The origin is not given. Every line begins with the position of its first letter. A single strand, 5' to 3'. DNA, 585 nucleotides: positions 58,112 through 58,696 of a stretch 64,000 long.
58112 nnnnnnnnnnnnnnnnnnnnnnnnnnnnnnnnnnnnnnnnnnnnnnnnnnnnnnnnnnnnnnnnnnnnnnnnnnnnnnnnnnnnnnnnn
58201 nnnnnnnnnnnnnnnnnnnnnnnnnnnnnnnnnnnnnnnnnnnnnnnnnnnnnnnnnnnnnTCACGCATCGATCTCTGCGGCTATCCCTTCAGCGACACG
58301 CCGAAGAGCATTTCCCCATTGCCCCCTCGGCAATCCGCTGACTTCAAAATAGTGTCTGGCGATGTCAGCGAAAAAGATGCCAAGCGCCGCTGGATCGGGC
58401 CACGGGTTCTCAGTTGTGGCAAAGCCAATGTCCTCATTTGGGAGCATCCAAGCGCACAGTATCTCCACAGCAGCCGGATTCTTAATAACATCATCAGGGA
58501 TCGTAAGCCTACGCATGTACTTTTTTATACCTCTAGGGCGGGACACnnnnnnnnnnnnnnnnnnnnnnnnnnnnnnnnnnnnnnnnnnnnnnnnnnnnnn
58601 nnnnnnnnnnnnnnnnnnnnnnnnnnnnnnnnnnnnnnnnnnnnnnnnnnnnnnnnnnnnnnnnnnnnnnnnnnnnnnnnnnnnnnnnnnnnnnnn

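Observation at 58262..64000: RHS polymorphic toxin with a GIY-YIG nuclease tip and an LRR-type candidate immunity protein in an A+T-rich cassette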

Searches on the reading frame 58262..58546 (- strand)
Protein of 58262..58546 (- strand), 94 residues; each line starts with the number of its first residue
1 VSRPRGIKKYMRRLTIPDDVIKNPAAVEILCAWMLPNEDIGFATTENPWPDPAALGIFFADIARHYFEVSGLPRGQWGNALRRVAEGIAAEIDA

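Call 5: search_protein_families(library=pfam, proteins=[window:58262-58546:-], max_evalue=0.1)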
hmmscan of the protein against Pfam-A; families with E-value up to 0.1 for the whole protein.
window:58262-58546:- (94 aa): 1 family
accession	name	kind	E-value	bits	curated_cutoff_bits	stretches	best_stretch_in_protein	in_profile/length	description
PF16826.10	DUF5076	-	2.9e-09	37.2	25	1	14-93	2-81/84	Domain of unknown function (DUF5076)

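Call 6: search_protein_families(library=ncbifam, proteins=[window:58262-58546:-], max_evalue=0.1)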
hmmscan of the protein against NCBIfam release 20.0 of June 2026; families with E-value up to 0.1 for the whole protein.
window:58262-58546:- (94 aa): 0 families

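Call 61: list_cluster_members(proteins=[P0164, P0001, window:58262-58546:-])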
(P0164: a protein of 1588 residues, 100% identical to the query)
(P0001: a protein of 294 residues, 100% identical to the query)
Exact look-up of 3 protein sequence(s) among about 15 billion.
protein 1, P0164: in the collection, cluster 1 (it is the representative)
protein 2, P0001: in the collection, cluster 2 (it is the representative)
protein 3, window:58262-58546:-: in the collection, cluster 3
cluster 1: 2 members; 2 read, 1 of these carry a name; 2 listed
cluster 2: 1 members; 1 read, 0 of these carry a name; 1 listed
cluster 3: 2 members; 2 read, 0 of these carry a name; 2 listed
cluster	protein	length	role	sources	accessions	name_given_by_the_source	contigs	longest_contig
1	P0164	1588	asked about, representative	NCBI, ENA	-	-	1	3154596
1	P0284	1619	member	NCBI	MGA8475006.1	MAG: DUF6531 domain-containing protein [Candidatus Cybelea sp.]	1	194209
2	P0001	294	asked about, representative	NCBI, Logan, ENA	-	-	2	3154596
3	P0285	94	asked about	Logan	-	-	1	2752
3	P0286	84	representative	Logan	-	-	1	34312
